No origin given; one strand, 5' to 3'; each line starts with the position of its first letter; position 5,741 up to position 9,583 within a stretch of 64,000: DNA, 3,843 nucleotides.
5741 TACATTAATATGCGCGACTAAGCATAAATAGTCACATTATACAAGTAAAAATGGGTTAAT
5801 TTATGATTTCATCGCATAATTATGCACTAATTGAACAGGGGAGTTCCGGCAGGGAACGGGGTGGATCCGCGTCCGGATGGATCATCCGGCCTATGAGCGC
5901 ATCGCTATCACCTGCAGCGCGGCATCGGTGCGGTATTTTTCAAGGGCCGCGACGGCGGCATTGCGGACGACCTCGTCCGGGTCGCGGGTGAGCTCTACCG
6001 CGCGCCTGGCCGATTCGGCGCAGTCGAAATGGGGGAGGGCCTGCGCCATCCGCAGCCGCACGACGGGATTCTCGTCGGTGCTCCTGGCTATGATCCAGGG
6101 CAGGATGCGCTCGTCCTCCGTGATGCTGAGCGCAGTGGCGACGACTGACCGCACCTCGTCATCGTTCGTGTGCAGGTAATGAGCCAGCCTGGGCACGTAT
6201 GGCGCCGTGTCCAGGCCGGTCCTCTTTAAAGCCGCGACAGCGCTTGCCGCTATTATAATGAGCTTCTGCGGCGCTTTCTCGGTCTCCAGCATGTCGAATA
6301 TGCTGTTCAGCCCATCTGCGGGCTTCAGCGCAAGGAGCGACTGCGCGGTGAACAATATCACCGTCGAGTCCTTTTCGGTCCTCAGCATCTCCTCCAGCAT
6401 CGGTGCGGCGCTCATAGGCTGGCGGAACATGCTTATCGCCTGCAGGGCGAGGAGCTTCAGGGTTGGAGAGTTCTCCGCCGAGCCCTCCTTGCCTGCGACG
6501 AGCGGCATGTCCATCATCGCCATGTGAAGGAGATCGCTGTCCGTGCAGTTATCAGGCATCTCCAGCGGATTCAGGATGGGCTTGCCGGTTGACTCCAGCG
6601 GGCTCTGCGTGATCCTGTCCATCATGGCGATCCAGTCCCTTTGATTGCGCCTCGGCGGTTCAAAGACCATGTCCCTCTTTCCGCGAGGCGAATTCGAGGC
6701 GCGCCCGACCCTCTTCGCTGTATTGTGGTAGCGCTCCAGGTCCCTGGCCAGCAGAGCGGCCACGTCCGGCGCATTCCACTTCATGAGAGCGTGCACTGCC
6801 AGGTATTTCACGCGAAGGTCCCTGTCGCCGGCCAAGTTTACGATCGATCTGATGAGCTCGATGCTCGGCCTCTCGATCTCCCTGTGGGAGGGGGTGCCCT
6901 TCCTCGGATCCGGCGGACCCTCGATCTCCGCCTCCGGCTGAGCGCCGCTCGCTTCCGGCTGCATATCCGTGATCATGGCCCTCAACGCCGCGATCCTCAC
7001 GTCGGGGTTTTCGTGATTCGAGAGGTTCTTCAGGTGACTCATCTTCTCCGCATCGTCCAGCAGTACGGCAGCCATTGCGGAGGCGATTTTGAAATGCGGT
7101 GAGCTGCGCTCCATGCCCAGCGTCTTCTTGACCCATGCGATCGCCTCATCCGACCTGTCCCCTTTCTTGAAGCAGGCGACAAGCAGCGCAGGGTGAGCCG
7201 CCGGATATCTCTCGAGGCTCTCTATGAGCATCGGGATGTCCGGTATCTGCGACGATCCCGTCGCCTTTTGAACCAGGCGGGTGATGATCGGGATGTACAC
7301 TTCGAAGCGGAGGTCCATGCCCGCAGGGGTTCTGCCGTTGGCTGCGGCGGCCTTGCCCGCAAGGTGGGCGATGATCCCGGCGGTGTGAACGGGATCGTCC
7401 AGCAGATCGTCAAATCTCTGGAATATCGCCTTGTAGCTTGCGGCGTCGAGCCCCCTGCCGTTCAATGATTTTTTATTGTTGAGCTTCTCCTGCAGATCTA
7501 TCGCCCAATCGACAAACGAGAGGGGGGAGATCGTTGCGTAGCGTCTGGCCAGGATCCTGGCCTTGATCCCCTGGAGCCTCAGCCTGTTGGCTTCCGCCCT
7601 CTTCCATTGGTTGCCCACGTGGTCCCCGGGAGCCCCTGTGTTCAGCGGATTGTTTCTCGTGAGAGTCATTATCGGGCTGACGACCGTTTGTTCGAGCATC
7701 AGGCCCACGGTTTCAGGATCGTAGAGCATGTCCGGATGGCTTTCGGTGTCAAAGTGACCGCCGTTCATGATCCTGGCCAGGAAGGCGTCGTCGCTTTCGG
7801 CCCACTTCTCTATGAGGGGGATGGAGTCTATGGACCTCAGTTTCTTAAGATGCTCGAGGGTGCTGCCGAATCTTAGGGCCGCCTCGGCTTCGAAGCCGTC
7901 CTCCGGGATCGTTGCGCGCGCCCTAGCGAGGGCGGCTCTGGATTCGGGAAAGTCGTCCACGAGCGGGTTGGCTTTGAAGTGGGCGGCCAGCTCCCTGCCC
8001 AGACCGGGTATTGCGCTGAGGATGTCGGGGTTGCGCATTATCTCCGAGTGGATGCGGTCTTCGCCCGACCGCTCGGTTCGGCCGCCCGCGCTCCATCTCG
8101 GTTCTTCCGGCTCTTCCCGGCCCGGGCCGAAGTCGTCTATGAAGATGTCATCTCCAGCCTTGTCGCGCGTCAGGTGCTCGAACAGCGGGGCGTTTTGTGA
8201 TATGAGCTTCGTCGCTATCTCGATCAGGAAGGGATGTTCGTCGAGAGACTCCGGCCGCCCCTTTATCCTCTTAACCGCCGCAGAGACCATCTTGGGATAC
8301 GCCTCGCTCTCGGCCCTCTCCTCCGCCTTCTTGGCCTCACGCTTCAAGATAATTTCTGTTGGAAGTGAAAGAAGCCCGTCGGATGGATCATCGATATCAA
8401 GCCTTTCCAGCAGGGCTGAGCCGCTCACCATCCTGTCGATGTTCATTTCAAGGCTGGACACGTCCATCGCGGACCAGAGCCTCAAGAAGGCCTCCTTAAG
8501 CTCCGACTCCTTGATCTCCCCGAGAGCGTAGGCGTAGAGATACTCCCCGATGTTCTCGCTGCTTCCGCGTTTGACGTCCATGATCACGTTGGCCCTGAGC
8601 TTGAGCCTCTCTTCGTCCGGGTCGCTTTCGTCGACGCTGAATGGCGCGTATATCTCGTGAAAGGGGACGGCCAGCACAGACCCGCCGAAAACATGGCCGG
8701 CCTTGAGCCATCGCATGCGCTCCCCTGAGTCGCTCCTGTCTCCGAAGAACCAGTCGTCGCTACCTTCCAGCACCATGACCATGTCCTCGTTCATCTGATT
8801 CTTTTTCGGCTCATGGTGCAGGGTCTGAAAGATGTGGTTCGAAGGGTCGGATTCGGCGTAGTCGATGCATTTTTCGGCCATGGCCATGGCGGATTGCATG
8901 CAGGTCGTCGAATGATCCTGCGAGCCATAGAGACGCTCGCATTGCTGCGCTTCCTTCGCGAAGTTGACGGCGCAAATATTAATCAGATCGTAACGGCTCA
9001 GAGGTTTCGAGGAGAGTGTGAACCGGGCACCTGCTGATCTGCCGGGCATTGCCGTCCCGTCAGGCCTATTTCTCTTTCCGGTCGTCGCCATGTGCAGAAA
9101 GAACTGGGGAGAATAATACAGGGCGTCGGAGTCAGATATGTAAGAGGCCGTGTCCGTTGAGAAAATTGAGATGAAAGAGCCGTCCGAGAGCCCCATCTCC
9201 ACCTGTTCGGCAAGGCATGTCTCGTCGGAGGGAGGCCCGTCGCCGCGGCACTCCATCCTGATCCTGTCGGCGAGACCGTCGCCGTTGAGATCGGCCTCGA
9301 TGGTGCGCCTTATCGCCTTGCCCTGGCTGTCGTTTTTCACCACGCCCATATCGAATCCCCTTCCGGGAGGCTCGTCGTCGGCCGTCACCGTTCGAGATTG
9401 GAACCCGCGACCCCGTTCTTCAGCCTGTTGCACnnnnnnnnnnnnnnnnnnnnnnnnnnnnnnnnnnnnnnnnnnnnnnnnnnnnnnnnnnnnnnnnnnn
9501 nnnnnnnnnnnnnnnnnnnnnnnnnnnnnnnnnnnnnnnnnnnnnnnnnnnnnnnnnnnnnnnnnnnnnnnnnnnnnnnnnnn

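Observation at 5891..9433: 1180-aa protein with C-terminal HEAT/PBS-lyase repeats and a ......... motif; ORF overlaps the upstream gene by 49 nt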

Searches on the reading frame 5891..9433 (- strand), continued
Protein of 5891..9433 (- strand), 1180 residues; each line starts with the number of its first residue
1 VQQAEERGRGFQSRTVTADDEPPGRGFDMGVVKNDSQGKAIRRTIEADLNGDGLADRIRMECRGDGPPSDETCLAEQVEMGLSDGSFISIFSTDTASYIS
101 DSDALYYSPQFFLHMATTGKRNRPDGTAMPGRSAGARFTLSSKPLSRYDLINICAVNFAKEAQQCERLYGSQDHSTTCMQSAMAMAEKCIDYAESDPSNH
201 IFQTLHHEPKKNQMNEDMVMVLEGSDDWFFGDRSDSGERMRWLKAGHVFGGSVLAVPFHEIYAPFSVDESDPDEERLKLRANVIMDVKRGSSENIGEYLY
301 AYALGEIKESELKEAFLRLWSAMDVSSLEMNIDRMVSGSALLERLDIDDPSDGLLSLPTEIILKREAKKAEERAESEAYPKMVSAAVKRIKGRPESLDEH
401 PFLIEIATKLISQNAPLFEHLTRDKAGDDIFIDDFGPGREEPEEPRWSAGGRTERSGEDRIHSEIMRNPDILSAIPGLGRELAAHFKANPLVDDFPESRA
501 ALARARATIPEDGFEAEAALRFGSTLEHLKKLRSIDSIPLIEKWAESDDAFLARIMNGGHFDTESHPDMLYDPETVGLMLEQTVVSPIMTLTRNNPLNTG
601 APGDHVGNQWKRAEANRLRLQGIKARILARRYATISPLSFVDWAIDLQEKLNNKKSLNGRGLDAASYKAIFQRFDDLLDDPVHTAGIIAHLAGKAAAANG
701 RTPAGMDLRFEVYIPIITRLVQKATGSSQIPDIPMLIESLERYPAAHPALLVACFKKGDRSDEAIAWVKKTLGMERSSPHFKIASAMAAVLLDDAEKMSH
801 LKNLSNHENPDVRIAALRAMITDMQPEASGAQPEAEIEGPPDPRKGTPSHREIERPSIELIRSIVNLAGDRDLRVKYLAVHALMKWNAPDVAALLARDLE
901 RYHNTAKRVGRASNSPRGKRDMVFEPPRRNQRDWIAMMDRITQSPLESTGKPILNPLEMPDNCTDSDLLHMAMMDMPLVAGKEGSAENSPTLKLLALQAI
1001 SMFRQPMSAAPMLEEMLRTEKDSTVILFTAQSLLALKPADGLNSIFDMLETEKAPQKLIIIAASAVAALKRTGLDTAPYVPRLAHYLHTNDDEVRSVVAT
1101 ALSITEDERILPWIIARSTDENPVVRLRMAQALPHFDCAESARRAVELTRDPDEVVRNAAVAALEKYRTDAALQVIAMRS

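Call 53: predict_structure(alignment_id=A1)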
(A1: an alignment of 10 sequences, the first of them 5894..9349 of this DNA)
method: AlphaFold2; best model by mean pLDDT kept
length: 1152 residues; sequences in the alignment: 10
mean_pLDDT: 76.4   pTM: 0.57
mean pLDDT of the five models: 76.4, 73.6, 73.3, 71.0, 70.2
residues with pLDDT >= 90: 370; 70-90: 463; 50-70: 147; < 50: 172
segments of 3 or more residues with pLDDT < 50: 1-10, 93-97, 177-186, 197-210, 389-427, 674-678, 796-825, 884-931, 952-957
pLDDT, mean of each block of 10 residues (from residue 1): 35 81 88 74 79 93 75 76 85 53 82 61 71 64 59 73 78 56 51 57 37 76 84 90 79 95 93 95 93 87 83 73 67 80 75 84 83 85 67 41 32 31 41 79 81 84 78 75 56 81 88 91 88 84 91 81 64 56 82 91 94 91 67 80 93 91 83 50 83 89 92 87 92 91 83 91 89 91 91 59 31 35 55 89 86 89 91 86 46 36 40 35 39 65 79 51 88 93 92 88 93 92 84 93 88 92 92 91 93 93 94 95 95 93 90 67
secondary structure, 60 per line:
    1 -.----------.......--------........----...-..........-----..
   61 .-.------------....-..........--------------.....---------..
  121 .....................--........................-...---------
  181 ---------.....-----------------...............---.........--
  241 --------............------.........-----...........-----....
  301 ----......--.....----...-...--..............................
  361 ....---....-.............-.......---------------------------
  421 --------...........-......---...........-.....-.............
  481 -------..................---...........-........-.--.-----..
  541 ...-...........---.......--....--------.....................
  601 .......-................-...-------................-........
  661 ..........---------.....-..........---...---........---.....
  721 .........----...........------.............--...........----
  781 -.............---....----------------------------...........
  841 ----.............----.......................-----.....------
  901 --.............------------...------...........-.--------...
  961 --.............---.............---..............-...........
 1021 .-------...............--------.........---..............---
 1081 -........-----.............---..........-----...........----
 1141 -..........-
elements in order (helices of 4 or more, strands of 3 or more residues): E13-19 E28-35 E44-53 E59-61 E76-79 H81-90 E105-109 H119-141 H144-167 E190-194 E212-216 E220-222 H230-233 E234-238 E249-251 H252-260 H267-275 H281-291 H297-300 H305-310 H313-317 H331-364 H368-371 H373-385 H387-393 H429-439 H441-446 H450-460 H462-466 H468-480 H488-505 H509-519 H521-528 H539-543 H545-555 H559-565 H568-571 H580-607 H609-624 H636-651 H653-670 H680-684 H686-695 H705-712 H716-729 H734-744 H751-763 H766-776 H782-794 H798-801 H830-840 H845-857 H862-884 H890-894 H903-915 H937-947 H964-975 H979-991 H995-1008 H1010-1021 H1029-1043 H1052-1060 H1064-1077 H1082-1089 H1095-1107 H1111-1120 H1126-1136 H1142-1151
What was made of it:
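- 9110..9313 (-): Residues 13-80: a single FG-GAP-like beta unit. It carries the invariant loop D20-L-N22-G-D24-G-x-x-D28 (9266-9292) and the cysteine pair C34/C45. Beta strands in the AF2 model (call 53).
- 7250..8464 (-): Residues 296-700: variable all-helical middle region containing a disordered stretch at 389-427. It accounts for most of the size difference between long forms (1136-1234 aa) and short forms (842-928 aa). Helices in the AF2 model (call 53).
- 5894..7249 (-): Residues 701-1152: HEAT-repeat alpha-solenoid of about 11-12 helical hairpins in three blocks. The blocks are separated by two disordered, variable insertions (796-825 and 884-931). AF2 pLDDT is about 90 for residues 960-1150 (call 53).
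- On HEAT repeat proteins: The AF2 model shows about 11-12 hairpins between residues 705 and 1151, with pLDDT about 90 at the C-terminus (call 53).
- On FG-GAP beta-propeller (integrin-alpha type): The AF2 model shows about 11 short strands in total (call 53).
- On Membrane-coat-like (beta-propeller plus alpha-solenoid) proteins: The beta content is too small and is interrupted by a helical hairpin (call 53).
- The AF2 model built with the family alignment has mean pLDDT 76.4 and pTM 0.57 (call 53). The order of a beta-rich N-terminus followed by a long alpha-solenoid is the same (call 53). The beta part has only about 11 short strands split by a helical hairpin (call 53), not a 6-8-bladed propeller.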

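Call 56: fold_search(model_id=the predicted structure, library=pdb)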
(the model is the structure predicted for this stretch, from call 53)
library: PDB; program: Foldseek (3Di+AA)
matches with E <= 10: 1120; with E <= 0.001: 88
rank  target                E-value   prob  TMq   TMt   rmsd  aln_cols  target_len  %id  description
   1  6fsq                  2.9e-05  1.00  0.14  0.37  22.1       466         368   17  Structure of A3_bGFPD, an artificial bi-domain protein based on two different alphaRep domains : A3 and a GFP binding do (released 2018-08-08)
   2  4zj7_A                3.0e-05  1.00  0.18  0.19  23.6       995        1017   10  Crystal structure of the karyopherin Kap121p bound to the extreme C-terminus of the protein phosphatase Cdc14p (released 2015-06-03)
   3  7z8v_D                3.1e-05  1.00  0.16  0.16  28.6      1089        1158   10  CAND1-SCF-SKP2 (SKP1deldel) CAND1 engaged SCF rocked (released 2023-04-19)
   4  7z8t_D                5.4e-05  1.00  0.16  0.16  28.5      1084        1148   11  CAND1-SCF-SKP2 CAND1 engaged SCF rocked (released 2023-04-19)
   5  5nrl_O                5.9e-05  1.00  0.21  0.27  17.5       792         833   11  Structure of a pre-catalytic spliceosome (released 2017-05-31)
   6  6iur_E                6.9e-05  1.00  0.20  0.34  15.9       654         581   12  A phosphatase complex STRN3-PP2Aa (released 2019-12-04)
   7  8u89_A                6.9e-05  1.00  0.17  0.28  15.0       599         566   15  The structure of the PP2A-B56Delta holoenzyme mutant - E197K (released 2024-01-10)
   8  9cpc_1A               7.4e-05  1.00  0.17  0.28  18.0       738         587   12  Atomic model of porcine brain ventricles cilia doublet microtubule (48-nm periodicity) (released 2024-10-23)
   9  3w3v                  9.5e-05  1.00  0.18  0.19  21.9       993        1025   12  Crystal structure of Kap121p mutant D353K/E396K/D438K (released 2013-04-10)
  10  9n74_SP               1.2e-04  1.00  0.19  0.12  25.9      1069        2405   11  SSU processome maturation and disassembly, State H (released 2025-10-29)
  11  2ie3_A                1.3e-04  1.00  0.19  0.33  17.9       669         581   14  Structure of the Protein Phosphatase 2A Core Enzyme Bound to Tumor-inducing Toxins (released 2006-11-07)
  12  4c0p_D                1.3e-04  1.00  0.23  0.28  23.4      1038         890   11  Unliganded Transportin 3 (released 2014-01-22)
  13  7p3x_A                1.4e-04  1.00  0.21  0.36  14.1       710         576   10  Homology model of the full-length AP-3 complex in a compact open conformation (released 2021-09-29)
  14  5hdt_B                1.4e-04  1.00  0.14  0.15  39.3      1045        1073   12  Human cohesin regulator Pds5B bound to a Wapl peptide (released 2016-03-09)
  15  8uwb_A                1.5e-04  1.00  0.17  0.28  16.3       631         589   14  Crystal structure of PP2A PPP2R1A-PPP2CA-PPP2R5E phosphatase. (released 2024-04-17)
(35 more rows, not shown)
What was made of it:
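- On HEAT repeat proteins: Foldseek matches alphaRep, PP2A-A and karyopherins (call 56).
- Closest known: Prokaryotic PBS-HEAT-like repeat proteins. Same: The fold is the same helical-hairpin solenoid (calls 53, 56).
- Closest known: Eukaryotic HEAT scaffolds: PP2A A subunit, karyopherin-beta family, CAND1. Same: These are the best Foldseek matches, E 3e-5 to 5e-4, with 600-1000 aligned columns (call 56).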

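Call 61: search_protein_families(library=padloc, proteins=[window:5894-9349:-], max_evalue=1)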
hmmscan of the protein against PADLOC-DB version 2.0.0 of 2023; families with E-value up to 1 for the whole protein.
window:5894-9349:- (1152 aa): 1 family
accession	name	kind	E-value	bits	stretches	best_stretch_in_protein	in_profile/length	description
PDLC02919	HEAT-ARM_XIII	-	1.2e-08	30.9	1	1071-1149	568-645/1972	-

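Call 62: search_protein_families(library=phrogs, proteins=[window:5894-9349:-], max_evalue=1)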
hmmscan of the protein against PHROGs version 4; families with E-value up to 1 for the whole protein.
window:5894-9349:- (1152 aa): 1 family
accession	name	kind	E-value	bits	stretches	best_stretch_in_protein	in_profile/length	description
phrog_1306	-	unknown function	0.28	12.4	0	1126-1140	7-21/47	-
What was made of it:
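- Tried and rejected: PADLOC and PHROGs gave no defence or phage assignment (calls 61, 62).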

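Call 65: fold_search(model_id=the predicted structure, library=viral)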
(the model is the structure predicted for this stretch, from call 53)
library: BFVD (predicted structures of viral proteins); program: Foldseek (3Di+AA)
matches with E <= 10: 306; with E <= 0.001: 0
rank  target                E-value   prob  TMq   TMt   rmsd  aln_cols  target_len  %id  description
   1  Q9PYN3                6.7e-03  0.41  0.10  0.10  33.4      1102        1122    9  ORF163 [Xestia c-nigrum granulosis virus]
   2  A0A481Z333            2.0e-02  0.98  0.16  0.28  16.9       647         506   10  TupA-like ATPgrasp [Pithovirus LCPAC102]
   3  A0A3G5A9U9            3.3e-02  0.60  0.11  0.18  21.9       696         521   10  Sel1 repeat family protein [Hyperionvirus sp.]
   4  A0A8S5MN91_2          5.3e-02  0.28  0.12  0.13  42.0      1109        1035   10  Uncharacterized protein [Myoviridae sp. ctI7W9]
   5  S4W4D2                5.7e-02  0.60  0.13  0.22  23.1       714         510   13  Ankyrin repeat domain containing protein [Pandoravirus salinus]
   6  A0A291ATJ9            6.0e-02  0.14  0.08  0.07  35.8       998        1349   12  Dihydrofolate reductase incomplete domain containing protein [Pandoravirus salinus]
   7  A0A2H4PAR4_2          7.3e-02  0.13  0.07  0.08  68.0       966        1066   11  (no name in the UniProt tables at hand)
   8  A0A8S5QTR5            9.2e-02  0.13  0.07  0.09  33.0       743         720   11  Uncharacterized protein [Podoviridae sp. cta463]
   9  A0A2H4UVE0            9.6e-02  0.09  0.08  0.09  39.1      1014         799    9  Exocyst complex component Sec6 [Bodo saltans virus]
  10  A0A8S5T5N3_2          1.0e-01  0.07  0.07  0.08  33.1      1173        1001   10  Tail tape measure (Fragment) [Siphoviridae sp. ctGpg14]
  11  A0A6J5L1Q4            1.2e-01  0.12  0.07  0.09  53.8       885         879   13  Uncharacterized protein [uncultured Caudovirales phage]
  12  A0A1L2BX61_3          1.4e-01  0.10  0.08  0.08  71.5       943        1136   11  Tape measure protein [Nodularia phage vB_NpeS-2AV2]
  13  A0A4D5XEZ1            1.4e-01  0.23  0.11  0.14  30.2       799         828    9  U-box domain protein [Mimivirus LCMiAC02]
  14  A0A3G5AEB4            1.5e-01  0.33  0.10  0.17  22.1       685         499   10  Uncharacterized protein [Hyperionvirus sp.]
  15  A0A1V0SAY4            2.0e-01  0.23  0.09  0.14  22.5       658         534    9  TPR repeat protein [Catovirus CTV1]
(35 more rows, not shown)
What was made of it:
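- Tried and rejected: The BFVD viral library gave nothing significant (call 65).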

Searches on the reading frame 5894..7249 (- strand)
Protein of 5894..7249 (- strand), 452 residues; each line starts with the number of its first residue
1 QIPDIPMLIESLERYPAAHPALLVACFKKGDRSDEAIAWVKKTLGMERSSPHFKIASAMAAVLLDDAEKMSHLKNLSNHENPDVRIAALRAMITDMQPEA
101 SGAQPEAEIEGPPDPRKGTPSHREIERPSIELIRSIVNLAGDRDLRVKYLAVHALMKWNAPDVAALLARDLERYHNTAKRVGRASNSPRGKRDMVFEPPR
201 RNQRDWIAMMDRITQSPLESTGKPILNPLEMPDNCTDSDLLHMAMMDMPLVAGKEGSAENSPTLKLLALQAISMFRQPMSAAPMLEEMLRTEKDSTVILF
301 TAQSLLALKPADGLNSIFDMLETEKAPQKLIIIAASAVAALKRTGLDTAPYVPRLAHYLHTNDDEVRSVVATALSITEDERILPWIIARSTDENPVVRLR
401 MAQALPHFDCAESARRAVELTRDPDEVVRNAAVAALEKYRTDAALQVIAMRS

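Call 91: search_solved_structures(query=window:5894-7249:-, max_evalue=0.01)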
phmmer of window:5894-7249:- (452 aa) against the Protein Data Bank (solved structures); distinct sequences matched with E-value up to 0.01: 19.
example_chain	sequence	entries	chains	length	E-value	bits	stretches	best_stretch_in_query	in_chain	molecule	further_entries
9sah_A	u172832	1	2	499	1.8e-16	63.3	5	336-446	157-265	E4-NB2 synthetic fusion protein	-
4zv6_A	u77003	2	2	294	9.5e-13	51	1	355-446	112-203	AlphaRep-7 | alpha-Rep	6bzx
6gwc_C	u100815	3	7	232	1.3e-10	44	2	332-438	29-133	iE5 ALPHAREP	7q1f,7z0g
4xl5_C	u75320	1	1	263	6.2e-10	41.8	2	356-441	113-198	bGFP-A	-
8aw4_A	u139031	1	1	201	4.5e-08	35.7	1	330-438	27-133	ALPHAREP bB-E3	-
6fsq_A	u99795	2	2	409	4.5e-08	35.6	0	363-445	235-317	alphaRep A3_bGFPD | A3_bGFPD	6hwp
6ft5_A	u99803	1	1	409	6.6e-07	31.8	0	358-439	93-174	alphaRep A3_A3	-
6gx7_E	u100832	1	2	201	1.5e-06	30.7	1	361-446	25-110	iiiA5 ALPHAREP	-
4xvp_D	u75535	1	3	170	4.3e-06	29.1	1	361-444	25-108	BGFP-C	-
9rhz_A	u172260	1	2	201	6.1e-06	28.6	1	361-446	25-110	ALPHAREP bE5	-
7p0h_A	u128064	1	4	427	1.8e-05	27.1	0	355-440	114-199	Helicobacter pylori ComF fused to an artificial alphaREP crystallization helper (named B2)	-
6gwd_G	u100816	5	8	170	8.4e-05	24.9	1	337-440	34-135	iiH5 ALPHAREP | iih5 Alpha Repeating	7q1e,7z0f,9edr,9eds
6veh_A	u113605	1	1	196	0.00012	24.3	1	329-444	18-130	HEAT repeat domain-containing protein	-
8aw4_B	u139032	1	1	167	0.00016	24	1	358-445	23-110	ALPHAREP bGFPD-YY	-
6g4j_B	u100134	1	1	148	0.00037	22.7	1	332-440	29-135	alphaREP bE8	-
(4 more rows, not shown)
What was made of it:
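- Closest known: Prokaryotic PBS-HEAT-like repeat proteins. Same: The last ~120 residues match alphaRep chains at E 1.8e-16 to 1e-3 (call 91).
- The closest PDB sequences are alphaRep HEAT-like repeats (call 91).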
